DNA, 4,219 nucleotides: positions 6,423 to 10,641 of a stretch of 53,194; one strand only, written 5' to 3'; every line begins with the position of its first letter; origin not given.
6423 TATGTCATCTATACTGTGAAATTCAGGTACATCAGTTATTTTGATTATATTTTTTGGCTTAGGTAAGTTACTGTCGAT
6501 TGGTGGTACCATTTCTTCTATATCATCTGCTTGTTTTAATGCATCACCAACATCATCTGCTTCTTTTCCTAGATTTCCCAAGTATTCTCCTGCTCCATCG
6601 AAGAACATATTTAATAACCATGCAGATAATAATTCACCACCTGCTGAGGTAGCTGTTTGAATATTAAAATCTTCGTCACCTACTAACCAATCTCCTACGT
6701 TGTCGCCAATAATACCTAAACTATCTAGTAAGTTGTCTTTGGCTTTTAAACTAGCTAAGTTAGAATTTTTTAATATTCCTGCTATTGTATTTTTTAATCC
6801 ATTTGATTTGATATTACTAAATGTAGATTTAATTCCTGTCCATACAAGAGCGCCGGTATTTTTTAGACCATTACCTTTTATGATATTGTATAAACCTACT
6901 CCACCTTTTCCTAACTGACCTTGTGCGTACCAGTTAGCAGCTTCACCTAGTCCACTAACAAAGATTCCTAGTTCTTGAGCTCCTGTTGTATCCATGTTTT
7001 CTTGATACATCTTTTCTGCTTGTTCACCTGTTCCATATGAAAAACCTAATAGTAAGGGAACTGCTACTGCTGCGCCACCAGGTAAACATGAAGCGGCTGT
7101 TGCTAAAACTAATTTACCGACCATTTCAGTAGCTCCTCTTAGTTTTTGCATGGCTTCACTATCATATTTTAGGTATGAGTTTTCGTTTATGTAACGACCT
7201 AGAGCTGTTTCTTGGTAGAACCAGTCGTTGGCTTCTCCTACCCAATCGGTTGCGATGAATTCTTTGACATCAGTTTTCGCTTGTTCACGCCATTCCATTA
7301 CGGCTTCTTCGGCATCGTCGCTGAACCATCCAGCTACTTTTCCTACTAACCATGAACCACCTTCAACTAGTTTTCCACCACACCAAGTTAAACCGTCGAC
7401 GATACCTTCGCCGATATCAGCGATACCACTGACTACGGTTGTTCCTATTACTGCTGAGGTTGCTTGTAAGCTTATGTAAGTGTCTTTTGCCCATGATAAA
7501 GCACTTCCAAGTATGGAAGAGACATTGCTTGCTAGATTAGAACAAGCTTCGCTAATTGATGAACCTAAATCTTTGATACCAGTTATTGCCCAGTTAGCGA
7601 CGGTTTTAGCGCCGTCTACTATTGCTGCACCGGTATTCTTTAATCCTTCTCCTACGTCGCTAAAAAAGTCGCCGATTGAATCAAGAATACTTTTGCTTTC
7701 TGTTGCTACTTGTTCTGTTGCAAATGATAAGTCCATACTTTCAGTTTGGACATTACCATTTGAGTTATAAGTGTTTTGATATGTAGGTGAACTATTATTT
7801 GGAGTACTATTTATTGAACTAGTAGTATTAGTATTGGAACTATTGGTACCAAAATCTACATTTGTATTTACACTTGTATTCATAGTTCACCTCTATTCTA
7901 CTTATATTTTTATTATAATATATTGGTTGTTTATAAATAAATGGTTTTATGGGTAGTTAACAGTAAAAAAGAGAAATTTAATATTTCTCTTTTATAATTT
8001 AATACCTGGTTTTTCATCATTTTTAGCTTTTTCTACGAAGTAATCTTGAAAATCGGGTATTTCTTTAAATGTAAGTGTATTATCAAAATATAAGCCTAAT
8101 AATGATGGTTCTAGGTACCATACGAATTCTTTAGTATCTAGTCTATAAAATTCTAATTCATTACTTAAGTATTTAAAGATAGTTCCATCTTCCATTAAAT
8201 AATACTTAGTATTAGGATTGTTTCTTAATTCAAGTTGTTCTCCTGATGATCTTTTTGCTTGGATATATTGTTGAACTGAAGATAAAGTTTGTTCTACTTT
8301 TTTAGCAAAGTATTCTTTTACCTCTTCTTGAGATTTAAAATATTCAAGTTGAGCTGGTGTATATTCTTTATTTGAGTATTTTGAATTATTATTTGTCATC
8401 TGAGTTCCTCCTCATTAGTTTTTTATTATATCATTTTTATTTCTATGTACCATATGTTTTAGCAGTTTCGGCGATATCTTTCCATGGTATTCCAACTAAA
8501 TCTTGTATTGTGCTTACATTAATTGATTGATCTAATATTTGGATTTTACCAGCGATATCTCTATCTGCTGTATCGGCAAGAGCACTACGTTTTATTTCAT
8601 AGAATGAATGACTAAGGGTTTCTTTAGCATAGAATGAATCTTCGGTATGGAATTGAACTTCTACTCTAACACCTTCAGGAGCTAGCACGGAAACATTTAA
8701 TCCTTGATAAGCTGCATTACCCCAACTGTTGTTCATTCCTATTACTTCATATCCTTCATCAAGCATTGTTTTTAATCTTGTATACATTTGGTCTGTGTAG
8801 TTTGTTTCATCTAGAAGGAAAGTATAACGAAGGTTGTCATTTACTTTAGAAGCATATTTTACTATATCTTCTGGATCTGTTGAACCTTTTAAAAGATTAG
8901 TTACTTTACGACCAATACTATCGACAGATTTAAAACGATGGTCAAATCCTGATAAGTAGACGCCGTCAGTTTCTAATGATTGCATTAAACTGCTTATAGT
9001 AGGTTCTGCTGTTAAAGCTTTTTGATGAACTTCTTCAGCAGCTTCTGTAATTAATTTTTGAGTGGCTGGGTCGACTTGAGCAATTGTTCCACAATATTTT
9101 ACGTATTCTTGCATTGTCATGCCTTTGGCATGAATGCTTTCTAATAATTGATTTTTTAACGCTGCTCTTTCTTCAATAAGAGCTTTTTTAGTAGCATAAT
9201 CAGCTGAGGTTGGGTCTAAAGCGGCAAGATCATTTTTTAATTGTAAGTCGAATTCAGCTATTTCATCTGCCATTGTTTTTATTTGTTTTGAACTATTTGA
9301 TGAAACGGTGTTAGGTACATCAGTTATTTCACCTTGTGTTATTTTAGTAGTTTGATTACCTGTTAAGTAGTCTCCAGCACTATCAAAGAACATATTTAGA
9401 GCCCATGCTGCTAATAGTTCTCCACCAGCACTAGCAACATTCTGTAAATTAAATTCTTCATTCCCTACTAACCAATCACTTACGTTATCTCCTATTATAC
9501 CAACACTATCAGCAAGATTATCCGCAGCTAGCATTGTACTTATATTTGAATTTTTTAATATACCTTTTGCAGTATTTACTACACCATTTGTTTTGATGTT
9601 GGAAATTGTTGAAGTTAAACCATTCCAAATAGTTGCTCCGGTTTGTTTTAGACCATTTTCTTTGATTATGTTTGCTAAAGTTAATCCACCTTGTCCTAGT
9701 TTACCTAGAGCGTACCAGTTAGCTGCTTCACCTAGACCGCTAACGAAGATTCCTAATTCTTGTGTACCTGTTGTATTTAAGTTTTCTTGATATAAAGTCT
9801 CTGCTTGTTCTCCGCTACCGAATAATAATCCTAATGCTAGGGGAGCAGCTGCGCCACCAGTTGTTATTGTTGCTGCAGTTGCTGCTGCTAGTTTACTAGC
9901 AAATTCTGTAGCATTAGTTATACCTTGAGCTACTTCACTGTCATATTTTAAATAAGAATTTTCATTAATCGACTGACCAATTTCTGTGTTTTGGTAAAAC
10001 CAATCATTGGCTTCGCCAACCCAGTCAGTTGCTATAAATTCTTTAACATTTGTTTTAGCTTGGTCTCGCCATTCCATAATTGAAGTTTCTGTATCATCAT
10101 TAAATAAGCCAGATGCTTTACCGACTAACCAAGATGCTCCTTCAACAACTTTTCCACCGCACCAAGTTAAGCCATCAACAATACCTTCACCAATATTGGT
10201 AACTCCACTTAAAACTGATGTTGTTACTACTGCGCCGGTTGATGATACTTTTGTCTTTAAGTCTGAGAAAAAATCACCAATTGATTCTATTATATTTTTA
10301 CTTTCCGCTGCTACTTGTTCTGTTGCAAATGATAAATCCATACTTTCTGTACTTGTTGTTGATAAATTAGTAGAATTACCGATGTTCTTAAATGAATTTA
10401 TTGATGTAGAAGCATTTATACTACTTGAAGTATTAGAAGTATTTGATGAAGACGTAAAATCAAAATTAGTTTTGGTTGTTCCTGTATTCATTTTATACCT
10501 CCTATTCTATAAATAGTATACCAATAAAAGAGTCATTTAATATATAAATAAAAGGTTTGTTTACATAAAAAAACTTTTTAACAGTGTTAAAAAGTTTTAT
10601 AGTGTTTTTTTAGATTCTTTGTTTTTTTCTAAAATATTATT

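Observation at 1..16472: Four-member polymorphic toxin family with a long shared N-terminal domain that is not a recognisable LXG domain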

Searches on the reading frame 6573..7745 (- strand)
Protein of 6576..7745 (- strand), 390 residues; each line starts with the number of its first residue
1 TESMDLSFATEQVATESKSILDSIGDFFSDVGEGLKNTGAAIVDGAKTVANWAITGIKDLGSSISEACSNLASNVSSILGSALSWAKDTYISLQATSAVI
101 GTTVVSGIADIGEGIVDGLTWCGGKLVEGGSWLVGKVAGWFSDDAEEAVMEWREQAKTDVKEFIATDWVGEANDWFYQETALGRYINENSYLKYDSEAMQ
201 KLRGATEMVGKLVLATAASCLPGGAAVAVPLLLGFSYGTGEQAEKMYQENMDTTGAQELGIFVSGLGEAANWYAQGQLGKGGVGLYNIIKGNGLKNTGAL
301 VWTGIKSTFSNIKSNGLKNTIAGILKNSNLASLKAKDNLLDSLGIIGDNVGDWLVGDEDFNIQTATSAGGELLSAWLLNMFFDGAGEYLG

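Call 14: find_homologous_proteins(query=window:6576-7745:-, max_evalue=0.001)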
Query seq(390 aa) (390 aa): 9 proteins with E <= 0.001 among 8000 candidates.
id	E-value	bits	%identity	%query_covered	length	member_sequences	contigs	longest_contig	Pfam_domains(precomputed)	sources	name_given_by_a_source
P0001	2.3e-199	681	81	100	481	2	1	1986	-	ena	-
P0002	7.4e-157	541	66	99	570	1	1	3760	-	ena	-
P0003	2.4e-135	470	58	100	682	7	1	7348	-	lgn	-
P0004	1.4e-121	425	53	100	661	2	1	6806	-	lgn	-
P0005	3.7e-118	413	57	84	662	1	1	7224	-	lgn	-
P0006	8.6e-93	330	56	76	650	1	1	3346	PF03496.21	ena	-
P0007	6.2e-76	274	54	76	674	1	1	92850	-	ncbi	-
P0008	6.1e-63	232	40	95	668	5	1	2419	-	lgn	-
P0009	3.2e-37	147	55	37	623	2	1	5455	-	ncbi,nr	ncbi:MAG: hypothetical protein IJZ77_04320, partial [Bacilli bacterium]|nr:hypothetical protein [Bac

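Call 20: search_solved_structures(query=A2, max_evalue=10)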
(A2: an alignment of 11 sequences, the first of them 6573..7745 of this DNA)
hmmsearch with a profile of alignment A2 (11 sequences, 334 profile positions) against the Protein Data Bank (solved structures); distinct sequences matched with E-value up to 10: 13.
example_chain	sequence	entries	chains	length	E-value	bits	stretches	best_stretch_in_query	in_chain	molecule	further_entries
6b8s_A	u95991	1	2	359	0.71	12.4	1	146-236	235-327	Dihydroorotate dehydrogenase (quinone)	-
4xqe_A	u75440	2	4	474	2.2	10.7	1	178-217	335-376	Homospermidine synthase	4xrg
4xq9_A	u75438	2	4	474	2.2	10.7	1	178-217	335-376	Homospermidine synthase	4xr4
4xqc_A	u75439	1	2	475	2.2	10.7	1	178-217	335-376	Homospermidine synthase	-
4xqg_A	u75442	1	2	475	2.2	10.7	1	178-217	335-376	Homospermidine synthase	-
4plp_A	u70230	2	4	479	2.2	10.7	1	178-217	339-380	Homospermidine synthase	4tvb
6s65_A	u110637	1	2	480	2.2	10.7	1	178-217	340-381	Homospermidine synthase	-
6s72_A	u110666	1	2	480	2.2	10.7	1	178-217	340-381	Homospermidine synthase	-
6sep_A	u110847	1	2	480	2.2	10.7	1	178-217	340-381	Homospermidine synthase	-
6s3x_A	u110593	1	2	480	2.2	10.7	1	178-217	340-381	Homospermidine synthase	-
6s49_A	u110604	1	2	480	2.2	10.7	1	178-217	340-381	Homospermidine synthase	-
6s6g_A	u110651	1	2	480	2.2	10.7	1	178-217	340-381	Homospermidine synthase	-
6s4d_A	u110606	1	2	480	2.2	10.7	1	178-217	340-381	Homospermidine synthase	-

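Call 22: find_encoding_contigs(protein=P0007, flank=10000, max_places=3)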
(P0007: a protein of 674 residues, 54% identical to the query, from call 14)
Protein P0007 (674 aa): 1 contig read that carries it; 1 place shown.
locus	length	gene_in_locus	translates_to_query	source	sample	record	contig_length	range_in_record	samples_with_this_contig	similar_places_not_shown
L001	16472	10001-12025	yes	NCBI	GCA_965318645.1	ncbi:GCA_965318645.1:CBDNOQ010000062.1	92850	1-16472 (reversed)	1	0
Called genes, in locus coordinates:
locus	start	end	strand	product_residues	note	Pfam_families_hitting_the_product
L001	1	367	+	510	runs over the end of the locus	PF03806:ABG_transport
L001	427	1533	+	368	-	PF01926:MMR_HSR1, PF02421:FeoB_N, PF06071:YchF-GTPase_C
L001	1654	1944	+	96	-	PF01250:Ribosomal_S6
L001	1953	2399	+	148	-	PF00436:SSB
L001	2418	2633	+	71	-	PF01084:Ribosomal_S18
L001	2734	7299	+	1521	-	PF01580:FtsK_SpoIIIE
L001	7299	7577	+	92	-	-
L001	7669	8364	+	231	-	PF28217:FAM81B (weak)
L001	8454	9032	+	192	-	-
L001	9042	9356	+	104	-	-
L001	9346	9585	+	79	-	-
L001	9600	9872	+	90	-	-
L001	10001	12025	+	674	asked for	-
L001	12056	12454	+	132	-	-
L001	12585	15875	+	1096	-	-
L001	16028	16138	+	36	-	-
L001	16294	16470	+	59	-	?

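Call 30: predict_structure(alignment_id=A2)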
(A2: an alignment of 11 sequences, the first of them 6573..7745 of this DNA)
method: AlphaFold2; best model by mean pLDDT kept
length: 391 residues; sequences in the alignment: 11
mean_pLDDT: 40.6   pTM: 0.49
mean pLDDT of the five models: 40.6, 31.4, 30.9, 30.4, 29.7
residues with pLDDT >= 90: 0; 70-90: 6; 50-70: 55; < 50: 330
segments of 3 or more residues with pLDDT < 50: 1-109, 111-120, 126-141, 179-183, 185-187, 189-192, 197-199, 201-236, 262-267, 269-271, 278-391
pLDDT, mean of each block of 10 residues (from residue 1): 33 34 29 29 30 31 31 30 29 36 42 47 48 40 49 53 56 50 45 51 43 45 39 50 70 53 47 48 42 40 37 32 34 34 38 38 34 37 32 31
secondary structure, 60 per line:
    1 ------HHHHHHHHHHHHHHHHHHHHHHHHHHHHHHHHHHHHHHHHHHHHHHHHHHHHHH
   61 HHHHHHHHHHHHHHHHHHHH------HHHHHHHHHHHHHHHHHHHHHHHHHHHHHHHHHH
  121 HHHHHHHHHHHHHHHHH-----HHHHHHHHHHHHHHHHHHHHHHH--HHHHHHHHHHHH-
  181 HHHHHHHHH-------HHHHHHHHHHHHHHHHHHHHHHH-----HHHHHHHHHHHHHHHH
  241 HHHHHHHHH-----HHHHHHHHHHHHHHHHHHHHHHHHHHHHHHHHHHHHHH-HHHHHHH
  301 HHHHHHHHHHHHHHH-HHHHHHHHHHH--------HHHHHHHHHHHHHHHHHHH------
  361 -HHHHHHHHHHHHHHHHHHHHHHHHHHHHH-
elements in order: H7-80 H87-137 H143-165 H168-179 H181-189 H197-219 H225-249 H255-292 H294-315 H317-327 H336-354 H362-390

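Call 31: search_protein_representatives(alignment_id=A2)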
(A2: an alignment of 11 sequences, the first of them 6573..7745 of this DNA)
Query: 11 sequences, 334 profile positions. Proteins with E-value up to 0.001 (for the whole library): 393; up to 1e-10: 270; up to 1e-30: 152. The best 150 are listed.
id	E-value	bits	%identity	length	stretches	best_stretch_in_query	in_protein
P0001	5.3e-167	571.7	-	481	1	1-333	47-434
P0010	3.3e-164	562.5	-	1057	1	1-334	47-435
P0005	1.6e-162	557.0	-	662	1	1-334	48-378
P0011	2.1e-162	556.6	-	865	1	1-333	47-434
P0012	3.6e-162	555.8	-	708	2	25-333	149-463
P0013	4.2e-157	539.1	-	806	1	1-333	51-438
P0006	3.2e-147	506.6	-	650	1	2-333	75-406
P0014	2.4e-144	497.2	-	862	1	2-333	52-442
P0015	6.1e-137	472.8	-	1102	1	2-333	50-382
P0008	9.1e-117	406.5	-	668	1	1-327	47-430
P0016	2.0e-103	362.7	-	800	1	26-333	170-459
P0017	3.0e-101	355.5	-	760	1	13-333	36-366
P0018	9.6e-90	317.7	-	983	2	94-334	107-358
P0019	6.4e-89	315.0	-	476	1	1-327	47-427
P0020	2.0e-88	313.4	-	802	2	103-333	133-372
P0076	1.3e-49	185.7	-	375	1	30-328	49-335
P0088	1.2e-45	172.8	-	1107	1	24-294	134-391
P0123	9.1e-38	146.8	-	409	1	7-331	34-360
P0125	3.2e-37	145.1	-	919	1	26-328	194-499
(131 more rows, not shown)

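Call 38: search_protein_families(library=pfam, alignment_id=A3, max_evalue=0.001)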
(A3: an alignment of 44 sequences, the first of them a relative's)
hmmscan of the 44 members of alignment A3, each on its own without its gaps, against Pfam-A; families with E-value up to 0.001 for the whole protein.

A. member 1, P0022 (988 aa): 0 families

B. families by the number of members that match (of 44 scanned): 3 families
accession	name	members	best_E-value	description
PF03496.20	ADPrib_exo_Tox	5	1.1e-26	ADP-ribosyltransferase exoenzyme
PF01841.26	Transglut_core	1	7.1e-06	Transglutaminase-like superfamily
PF12294.13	DUF3626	1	0.00042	Protein of unknown function (DUF3626)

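Call 39: search_protein_families(library=pfam, alignment_id=A4, max_evalue=0.001)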
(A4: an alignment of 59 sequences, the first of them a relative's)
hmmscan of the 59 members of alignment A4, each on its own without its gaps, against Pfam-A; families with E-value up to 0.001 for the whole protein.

A. member 1, P0001 (481 aa): 0 families

B. families by the number of members that match (of 59 scanned): 5 families
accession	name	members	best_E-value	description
PF03496.20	ADPrib_exo_Tox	5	1.4e-26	ADP-ribosyltransferase exoenzyme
PF12294.13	DUF3626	3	1.6e-05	Protein of unknown function (DUF3626)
PF14436.11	EndoU_bacteria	2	1.2e-12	Bacterial EndoU nuclease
PF06135.17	IreB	1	1.6e-07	IreB regulatory phosphoprotein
PF01841.26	Transglut_core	1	2.6e-05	Transglutaminase-like superfamily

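Call 46: find_related_loci(query=A2, collection=genome_contigs, flank=10000)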
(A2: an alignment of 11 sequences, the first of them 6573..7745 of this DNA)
Query A2 (391 aa) in genome_contigs; peptide patterns used: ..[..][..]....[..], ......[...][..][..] (x = any residue, [..] = any of these).
34 stretches matched a pattern, but none encodes a relative of the query by tblastn (E <= 1e-3).

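Call 76: find_encoding_contigs(protein=P0125, flank=8000, max_places=2)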
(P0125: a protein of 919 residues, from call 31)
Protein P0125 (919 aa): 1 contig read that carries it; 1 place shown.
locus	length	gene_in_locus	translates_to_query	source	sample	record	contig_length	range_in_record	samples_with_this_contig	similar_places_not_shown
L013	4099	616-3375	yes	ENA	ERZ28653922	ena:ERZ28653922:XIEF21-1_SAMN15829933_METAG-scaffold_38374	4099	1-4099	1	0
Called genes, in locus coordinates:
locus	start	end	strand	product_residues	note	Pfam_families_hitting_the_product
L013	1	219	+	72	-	?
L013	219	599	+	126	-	-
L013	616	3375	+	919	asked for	-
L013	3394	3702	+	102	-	-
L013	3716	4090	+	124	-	-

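Call 77: find_encoding_contigs(protein=P0088, flank=8000, max_places=2)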
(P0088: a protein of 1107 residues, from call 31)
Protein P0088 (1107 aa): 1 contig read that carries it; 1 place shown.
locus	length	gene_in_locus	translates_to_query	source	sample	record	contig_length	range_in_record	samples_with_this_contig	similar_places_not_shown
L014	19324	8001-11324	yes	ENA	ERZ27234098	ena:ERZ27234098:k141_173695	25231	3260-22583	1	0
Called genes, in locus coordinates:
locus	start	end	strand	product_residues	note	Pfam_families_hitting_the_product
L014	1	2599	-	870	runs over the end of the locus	PF02687:FtsX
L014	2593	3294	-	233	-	PF02463:SMC_N (faint), PF00005:ABC_tran, PF13304:AAA_21 (faint)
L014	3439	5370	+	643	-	PF01935:DUF87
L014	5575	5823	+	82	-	-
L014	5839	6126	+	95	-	PF06013:WXG100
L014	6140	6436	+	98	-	PF06013:WXG100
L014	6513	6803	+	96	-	-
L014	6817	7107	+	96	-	PF06013:WXG100 (weak)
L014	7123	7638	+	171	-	-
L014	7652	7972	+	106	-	PF13780:DUF4176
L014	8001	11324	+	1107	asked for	-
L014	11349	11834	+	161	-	-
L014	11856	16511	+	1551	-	PF01580:FtsK_SpoIIIE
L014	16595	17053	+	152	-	-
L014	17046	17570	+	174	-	PF00588:SpoU_methylase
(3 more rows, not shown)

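Call 106: find_encoding_contigs(protein=P0076, flank=6000, max_places=2)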
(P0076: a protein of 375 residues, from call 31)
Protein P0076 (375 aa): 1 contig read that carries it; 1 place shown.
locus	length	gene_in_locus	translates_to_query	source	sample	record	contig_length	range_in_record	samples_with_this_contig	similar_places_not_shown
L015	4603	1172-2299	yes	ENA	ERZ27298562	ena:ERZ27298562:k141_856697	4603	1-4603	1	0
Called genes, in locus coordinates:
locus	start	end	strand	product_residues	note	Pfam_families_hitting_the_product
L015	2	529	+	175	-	?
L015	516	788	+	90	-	-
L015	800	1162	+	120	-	PF13780:DUF4176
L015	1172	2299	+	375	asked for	-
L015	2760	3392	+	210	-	-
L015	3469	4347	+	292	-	-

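Call 107: find_encoding_contigs(protein=P0123, flank=6000, max_places=2)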
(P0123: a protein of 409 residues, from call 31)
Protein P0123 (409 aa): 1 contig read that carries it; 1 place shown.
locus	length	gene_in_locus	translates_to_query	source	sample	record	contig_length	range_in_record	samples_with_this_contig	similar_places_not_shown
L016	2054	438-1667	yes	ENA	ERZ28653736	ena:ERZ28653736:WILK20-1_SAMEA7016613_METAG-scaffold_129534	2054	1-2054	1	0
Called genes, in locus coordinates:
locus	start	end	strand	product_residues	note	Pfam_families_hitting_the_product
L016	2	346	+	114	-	?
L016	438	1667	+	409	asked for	-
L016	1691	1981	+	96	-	PF13780:DUF4176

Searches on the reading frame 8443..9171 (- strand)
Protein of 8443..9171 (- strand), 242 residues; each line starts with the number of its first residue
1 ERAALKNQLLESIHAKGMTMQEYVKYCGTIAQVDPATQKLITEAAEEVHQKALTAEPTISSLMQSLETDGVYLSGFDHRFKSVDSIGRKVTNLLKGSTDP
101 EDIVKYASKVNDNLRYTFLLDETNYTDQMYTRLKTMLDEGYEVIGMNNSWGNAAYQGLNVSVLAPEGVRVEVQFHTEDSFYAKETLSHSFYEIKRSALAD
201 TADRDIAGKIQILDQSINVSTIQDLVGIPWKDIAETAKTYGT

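Call 72: search_solved_structures(query=window:8443-9171:-, max_evalue=1)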
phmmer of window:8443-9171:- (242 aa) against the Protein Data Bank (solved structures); distinct sequences matched with E-value up to 1: 1.
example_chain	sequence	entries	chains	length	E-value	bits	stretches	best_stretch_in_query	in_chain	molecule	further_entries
8vx3_A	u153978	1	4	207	9.6e-15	58.4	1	50-195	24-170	SaSAS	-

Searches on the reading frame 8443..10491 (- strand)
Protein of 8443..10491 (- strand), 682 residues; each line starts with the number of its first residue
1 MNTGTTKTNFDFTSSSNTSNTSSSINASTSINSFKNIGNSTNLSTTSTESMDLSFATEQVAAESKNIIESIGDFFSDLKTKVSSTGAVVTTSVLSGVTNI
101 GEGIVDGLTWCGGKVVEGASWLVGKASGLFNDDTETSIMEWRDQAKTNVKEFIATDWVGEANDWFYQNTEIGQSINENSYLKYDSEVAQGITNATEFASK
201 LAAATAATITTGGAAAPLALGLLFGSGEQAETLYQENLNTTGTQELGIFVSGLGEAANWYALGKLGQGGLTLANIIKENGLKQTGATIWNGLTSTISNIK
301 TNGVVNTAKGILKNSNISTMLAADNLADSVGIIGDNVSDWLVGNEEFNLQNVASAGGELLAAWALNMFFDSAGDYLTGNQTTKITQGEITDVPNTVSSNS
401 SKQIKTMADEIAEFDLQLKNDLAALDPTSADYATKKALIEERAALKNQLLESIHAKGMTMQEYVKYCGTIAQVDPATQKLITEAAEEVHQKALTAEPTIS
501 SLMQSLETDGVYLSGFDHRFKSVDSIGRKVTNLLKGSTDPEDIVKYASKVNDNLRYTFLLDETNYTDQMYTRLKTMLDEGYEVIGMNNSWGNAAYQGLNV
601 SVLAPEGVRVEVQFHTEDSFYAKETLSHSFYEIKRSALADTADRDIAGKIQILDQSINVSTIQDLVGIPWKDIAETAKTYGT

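Call 7: search_protein_families(library=pfam, proteins=[window:8443-10491:-], max_evalue=1)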
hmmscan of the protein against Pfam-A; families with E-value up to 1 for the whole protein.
window:8443-10491:- (682 aa): 3 families
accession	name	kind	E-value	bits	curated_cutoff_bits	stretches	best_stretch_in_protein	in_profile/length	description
PF06248.19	Zw10_N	-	0.016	16.3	26.3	0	381-422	36-77/93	Centromere/kinetochore Zw10 N-terminal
PF05698.19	Trigger_C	-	0.18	12.3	22.7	0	440-491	48-97/162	Bacterial trigger factor protein (TF) C-terminus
PF04607.23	RelA_SpoT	-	0.21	12.3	27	1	519-628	2-104/113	Region found in RelA / SpoT proteins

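Call 11: search_protein_families(library=ncbifam, proteins=[window:8443-10491:-], max_evalue=0.1)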
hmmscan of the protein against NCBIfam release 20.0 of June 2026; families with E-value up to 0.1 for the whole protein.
window:8443-10491:- (682 aa): 6 families
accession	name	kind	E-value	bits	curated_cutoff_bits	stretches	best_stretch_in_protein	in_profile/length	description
NF041399.1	XopAD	subfamily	1.3e-23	82.4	2000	1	471-637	1930-2097/2133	XopAD/skwp family type III secretion system effector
NF006608.0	PRK09169.1-2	subfamily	1.9e-18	64.9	2775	1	475-633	1889-2047/2319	hypothetical protein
NF006607.0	PRK09169.1-1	subfamily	1.8e-12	44.8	4152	1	472-640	2239-2411/2974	hypothetical protein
NF006609.0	PRK09169.1-3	equivalog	5.6e-11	39.8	4552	1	482-631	2169-2314/2417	hypothetical protein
NF006610.0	PRK09169.1-4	subfamily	0.00015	18.5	4299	1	513-668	2672-2823/3056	hypothetical protein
NF008303.0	PRK11092.1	equivalog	0.064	11.4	947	1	593-620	301-328/702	bifunctional GTP diphosphokinase/guanosine-3',5'-bis pyrophosphate 3'-pyrophosphohydrolase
